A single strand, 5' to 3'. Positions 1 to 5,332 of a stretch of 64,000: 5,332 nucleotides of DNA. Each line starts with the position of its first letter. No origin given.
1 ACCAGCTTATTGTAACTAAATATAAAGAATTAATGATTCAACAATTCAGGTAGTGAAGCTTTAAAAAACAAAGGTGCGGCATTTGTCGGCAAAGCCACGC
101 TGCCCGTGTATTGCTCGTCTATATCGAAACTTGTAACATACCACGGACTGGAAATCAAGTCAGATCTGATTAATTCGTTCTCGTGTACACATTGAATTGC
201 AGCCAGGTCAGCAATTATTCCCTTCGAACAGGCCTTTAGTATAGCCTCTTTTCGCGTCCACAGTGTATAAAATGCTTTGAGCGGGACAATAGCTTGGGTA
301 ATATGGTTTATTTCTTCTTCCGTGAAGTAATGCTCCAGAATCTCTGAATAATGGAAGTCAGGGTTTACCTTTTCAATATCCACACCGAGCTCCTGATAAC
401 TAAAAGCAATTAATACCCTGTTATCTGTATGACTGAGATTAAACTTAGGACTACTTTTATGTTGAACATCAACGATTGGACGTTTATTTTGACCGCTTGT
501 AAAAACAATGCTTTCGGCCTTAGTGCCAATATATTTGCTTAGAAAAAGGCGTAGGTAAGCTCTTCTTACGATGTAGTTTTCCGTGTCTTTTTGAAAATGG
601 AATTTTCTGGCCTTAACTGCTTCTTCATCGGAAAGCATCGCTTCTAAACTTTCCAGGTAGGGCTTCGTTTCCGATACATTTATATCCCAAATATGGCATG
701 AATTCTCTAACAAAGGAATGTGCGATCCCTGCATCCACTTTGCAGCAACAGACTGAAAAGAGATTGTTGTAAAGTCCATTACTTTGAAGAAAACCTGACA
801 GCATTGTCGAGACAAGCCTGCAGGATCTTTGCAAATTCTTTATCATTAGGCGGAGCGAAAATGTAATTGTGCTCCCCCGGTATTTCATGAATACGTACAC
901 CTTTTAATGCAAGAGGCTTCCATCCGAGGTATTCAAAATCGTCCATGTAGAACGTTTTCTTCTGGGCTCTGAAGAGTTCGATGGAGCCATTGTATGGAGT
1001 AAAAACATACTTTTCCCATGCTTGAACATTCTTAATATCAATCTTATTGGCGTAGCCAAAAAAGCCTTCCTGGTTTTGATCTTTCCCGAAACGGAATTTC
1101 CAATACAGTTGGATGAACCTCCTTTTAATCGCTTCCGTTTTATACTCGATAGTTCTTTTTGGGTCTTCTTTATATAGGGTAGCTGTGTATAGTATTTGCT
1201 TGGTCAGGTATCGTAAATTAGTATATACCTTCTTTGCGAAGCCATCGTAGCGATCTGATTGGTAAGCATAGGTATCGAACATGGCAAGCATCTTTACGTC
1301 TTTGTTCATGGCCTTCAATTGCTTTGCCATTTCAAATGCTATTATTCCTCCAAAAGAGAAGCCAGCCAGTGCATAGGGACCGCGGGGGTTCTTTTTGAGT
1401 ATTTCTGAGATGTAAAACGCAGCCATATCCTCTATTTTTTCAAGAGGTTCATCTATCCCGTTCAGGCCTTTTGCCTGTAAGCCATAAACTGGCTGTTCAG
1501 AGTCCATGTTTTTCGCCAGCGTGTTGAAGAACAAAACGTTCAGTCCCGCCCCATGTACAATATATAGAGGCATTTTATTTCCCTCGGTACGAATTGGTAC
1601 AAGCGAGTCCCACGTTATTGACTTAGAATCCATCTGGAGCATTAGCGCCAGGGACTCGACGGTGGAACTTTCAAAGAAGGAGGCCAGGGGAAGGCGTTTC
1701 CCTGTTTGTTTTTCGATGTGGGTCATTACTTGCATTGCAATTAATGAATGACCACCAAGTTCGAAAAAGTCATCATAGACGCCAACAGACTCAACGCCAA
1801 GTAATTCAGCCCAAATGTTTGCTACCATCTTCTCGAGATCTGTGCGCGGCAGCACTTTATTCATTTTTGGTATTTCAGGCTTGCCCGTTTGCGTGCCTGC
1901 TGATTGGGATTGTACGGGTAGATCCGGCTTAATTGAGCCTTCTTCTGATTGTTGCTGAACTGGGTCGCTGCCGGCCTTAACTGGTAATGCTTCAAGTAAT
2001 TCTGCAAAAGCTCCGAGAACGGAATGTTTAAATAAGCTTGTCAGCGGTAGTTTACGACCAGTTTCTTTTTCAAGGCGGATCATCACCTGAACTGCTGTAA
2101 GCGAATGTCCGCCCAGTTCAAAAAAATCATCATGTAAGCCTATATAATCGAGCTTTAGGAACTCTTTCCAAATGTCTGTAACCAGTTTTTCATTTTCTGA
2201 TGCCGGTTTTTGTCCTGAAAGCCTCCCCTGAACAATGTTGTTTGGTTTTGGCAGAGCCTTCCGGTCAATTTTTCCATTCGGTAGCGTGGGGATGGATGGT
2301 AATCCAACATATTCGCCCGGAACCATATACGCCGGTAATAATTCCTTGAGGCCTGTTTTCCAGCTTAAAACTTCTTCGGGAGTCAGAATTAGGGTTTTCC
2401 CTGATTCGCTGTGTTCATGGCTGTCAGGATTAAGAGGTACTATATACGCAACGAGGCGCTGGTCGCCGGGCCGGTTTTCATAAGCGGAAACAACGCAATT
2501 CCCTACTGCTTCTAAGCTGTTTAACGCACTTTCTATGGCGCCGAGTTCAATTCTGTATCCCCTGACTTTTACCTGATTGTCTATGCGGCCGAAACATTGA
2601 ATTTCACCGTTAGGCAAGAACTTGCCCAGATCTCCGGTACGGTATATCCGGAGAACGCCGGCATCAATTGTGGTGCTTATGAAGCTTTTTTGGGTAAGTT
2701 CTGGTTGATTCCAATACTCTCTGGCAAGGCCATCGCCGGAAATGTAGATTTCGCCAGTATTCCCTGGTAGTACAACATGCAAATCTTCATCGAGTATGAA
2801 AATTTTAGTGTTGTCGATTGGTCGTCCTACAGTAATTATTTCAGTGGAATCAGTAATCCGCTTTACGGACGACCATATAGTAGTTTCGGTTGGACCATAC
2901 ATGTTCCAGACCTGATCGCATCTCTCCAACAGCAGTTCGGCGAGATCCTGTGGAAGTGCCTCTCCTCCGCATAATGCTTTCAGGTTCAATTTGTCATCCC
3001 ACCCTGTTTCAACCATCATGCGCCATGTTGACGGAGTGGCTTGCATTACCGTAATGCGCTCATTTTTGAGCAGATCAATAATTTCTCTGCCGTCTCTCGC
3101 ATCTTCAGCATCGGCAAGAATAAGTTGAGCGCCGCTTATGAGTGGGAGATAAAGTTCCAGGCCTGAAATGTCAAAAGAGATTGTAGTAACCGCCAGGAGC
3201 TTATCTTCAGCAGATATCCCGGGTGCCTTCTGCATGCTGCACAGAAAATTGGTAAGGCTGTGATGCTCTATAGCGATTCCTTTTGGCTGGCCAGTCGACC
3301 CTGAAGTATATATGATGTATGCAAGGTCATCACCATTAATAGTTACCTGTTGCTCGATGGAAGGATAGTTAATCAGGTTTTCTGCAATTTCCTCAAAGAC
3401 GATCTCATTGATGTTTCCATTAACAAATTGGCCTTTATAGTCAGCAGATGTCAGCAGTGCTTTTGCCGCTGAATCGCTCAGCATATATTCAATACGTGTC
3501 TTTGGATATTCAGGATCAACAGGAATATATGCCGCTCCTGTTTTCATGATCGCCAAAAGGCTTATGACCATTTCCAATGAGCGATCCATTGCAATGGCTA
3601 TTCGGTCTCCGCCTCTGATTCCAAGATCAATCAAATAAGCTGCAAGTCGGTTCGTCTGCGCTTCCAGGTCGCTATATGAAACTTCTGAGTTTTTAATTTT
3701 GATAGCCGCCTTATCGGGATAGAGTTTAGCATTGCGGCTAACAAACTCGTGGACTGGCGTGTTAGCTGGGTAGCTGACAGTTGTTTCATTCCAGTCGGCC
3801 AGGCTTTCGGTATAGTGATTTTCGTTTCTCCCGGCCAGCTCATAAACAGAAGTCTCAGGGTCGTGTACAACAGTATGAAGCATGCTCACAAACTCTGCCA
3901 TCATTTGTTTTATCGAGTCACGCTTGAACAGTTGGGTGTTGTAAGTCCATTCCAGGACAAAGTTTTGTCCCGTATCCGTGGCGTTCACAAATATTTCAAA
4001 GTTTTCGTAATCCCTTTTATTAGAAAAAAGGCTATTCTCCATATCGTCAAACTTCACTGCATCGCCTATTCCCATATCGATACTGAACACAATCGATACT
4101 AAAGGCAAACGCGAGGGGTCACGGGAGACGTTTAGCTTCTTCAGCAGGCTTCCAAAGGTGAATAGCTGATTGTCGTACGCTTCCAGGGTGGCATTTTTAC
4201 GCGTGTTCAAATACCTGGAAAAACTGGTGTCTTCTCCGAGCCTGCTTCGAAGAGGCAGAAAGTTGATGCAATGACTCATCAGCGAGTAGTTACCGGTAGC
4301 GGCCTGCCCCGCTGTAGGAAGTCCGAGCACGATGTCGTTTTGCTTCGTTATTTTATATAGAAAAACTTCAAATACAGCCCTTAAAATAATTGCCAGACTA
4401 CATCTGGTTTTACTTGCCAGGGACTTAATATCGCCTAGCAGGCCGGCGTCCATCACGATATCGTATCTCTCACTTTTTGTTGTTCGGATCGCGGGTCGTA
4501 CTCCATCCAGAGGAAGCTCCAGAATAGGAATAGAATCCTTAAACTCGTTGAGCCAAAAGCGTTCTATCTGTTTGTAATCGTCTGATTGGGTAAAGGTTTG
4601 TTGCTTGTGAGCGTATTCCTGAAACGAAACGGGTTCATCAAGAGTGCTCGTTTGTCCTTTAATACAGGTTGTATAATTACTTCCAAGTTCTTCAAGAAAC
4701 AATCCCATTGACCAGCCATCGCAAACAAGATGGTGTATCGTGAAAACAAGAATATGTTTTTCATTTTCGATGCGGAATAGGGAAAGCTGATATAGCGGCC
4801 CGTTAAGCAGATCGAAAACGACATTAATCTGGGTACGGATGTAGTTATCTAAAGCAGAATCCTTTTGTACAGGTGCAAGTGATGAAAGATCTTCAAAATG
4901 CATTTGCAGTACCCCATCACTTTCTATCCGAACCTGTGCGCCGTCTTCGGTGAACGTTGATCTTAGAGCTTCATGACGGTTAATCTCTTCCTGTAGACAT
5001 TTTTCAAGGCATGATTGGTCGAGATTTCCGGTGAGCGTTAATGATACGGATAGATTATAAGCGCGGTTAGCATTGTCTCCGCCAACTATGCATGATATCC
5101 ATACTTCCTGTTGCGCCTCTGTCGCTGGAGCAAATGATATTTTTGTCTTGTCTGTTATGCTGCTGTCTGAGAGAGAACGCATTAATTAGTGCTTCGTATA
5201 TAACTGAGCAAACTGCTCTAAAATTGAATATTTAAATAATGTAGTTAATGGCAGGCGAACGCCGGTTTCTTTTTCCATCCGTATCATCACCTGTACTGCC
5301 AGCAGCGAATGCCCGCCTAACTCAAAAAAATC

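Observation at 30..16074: Orphan co-linear NRPS-PKS assembly line: A-T-KS-AT-ACP-AMT, then C-A(MT)-T, then C-A-T-T-TE, with its own Sfp-type PPTase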

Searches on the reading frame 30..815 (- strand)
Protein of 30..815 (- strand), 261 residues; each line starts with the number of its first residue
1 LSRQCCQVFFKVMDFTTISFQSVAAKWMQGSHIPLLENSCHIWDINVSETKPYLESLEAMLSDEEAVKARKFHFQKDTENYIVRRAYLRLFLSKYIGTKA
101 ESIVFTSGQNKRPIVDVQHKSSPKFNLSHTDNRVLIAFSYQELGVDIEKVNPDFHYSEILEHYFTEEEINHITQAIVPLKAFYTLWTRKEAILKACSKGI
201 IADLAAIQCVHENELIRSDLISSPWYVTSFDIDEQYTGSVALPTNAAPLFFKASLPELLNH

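Call 3: search_protein_families(library=pfam, proteins=[window:30-815:-], max_evalue=0.001)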
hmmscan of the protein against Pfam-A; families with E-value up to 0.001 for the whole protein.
window:30-815:- (261 aa): 2 families
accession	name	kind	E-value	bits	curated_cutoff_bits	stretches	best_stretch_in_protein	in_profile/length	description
PF01648.25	ACPS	-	1e-14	54.9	25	1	143-214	2-81/111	4'-phosphopantetheinyl transferase superfamily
PF22624.1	AASDHPPT_N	-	4.9e-11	43.2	27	1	54-137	10-96/100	4'-phosphopantetheinyl transferase, N-terminal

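Call 20: search_protein_families(library=ncbifam, proteins=[window:30-815:-], max_evalue=0.001)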
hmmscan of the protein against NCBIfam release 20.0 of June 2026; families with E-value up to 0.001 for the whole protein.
window:30-815:- (261 aa): 5 families
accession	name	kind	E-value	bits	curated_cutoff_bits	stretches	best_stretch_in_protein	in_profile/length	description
NF042922.1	4PPT_HetI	equivalog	6.9e-33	113.9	370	1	27-244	5-226/235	4'-phosphopantetheinyl transferase HetI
NF047349.1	4PPT_AusB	equivalog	3.8e-16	59.1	225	1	54-208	10-160/205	aureusimine biosynthesis 4'-phosphopantetheinyl transferase AusB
NF007676.0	PRK10351.1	equivalog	7.4e-12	45.3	174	1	89-215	38-161/195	4'-phosphopantetheinyl transferase AcpT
TIGR00556.1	pantethn_trn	domain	6.7e-07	29.4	45.35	1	142-202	4-70/128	phosphopantetheine--protein transferase domain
NF007604.0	PRK10251.1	equivalog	0.00075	19.1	169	0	127-211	91-176/209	enterobactin synthase subunit EntD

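Call 50: find_encoding_contigs(protein=window:30-779:-, flank=10000, max_places=2)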
Protein window:30-779:- (249 aa): no gene with exactly this product is on record in the collection.

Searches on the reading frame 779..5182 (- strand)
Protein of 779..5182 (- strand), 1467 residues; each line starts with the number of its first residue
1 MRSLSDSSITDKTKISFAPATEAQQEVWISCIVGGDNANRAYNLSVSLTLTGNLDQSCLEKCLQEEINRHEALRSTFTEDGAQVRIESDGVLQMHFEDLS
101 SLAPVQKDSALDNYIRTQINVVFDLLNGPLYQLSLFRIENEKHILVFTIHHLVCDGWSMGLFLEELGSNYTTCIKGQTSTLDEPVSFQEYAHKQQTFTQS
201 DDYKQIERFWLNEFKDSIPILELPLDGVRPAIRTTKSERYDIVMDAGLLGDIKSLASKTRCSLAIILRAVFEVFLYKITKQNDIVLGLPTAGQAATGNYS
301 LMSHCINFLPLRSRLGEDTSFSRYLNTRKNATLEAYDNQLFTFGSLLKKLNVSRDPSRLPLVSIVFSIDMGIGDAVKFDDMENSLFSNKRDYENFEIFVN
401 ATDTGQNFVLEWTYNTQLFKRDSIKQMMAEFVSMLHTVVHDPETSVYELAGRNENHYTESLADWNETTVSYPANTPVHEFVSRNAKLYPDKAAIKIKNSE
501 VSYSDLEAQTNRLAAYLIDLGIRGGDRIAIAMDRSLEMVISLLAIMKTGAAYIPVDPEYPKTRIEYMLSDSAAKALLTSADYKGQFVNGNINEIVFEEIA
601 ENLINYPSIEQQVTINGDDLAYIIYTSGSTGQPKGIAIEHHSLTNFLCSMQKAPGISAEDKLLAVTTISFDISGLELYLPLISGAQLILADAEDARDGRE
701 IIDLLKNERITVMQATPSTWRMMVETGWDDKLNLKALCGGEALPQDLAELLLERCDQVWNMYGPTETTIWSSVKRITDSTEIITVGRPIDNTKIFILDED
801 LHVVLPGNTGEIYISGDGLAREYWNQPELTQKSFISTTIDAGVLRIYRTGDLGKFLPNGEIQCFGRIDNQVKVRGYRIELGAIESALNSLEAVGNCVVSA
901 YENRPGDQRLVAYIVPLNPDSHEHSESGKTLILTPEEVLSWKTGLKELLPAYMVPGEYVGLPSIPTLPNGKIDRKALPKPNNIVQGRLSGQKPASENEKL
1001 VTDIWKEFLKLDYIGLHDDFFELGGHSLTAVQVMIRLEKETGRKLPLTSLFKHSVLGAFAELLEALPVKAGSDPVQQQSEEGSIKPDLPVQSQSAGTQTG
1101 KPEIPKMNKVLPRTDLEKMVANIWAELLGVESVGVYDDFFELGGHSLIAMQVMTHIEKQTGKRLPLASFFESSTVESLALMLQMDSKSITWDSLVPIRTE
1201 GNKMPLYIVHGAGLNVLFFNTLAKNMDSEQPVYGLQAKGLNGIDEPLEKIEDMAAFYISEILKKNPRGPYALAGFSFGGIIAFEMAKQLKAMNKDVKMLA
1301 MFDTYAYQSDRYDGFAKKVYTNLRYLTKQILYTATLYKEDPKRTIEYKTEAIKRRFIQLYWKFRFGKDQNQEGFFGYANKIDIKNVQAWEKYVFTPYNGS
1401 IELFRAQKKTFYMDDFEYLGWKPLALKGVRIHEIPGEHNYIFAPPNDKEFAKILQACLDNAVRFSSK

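Call 3: search_protein_families(library=pfam, proteins=[window:779-5182:-], max_evalue=0.001)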
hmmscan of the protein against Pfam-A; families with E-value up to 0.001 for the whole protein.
window:779-5182:- (1467 aa): 6 families
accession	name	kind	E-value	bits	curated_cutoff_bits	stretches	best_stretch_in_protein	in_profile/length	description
PF00501.34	AMP-binding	-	1.3e-88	297.9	29.9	1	483-824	3-384/384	AMP-binding enzyme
PF00668.25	Condensation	-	4.6e-84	283.1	30.6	1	17-449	4-444/456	Condensation domain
PF00550.31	PP-binding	-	1.6e-30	105.5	20.8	2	1120-1180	3-65/67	Phosphopantetheine attachment site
PF00975.26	Thioesterase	-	8.6e-26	92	26.4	1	1205-1454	2-222/226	Thioesterase domain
PF13193.12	AMP-binding_C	-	1.2e-05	26.6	24.5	1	883-971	2-76/76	AMP-binding enzyme C-terminal domain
PF00561.26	Abhydrolase_1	-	8.8e-05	22.7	25.8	1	1205-1363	2-164/245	alpha/beta hydrolase fold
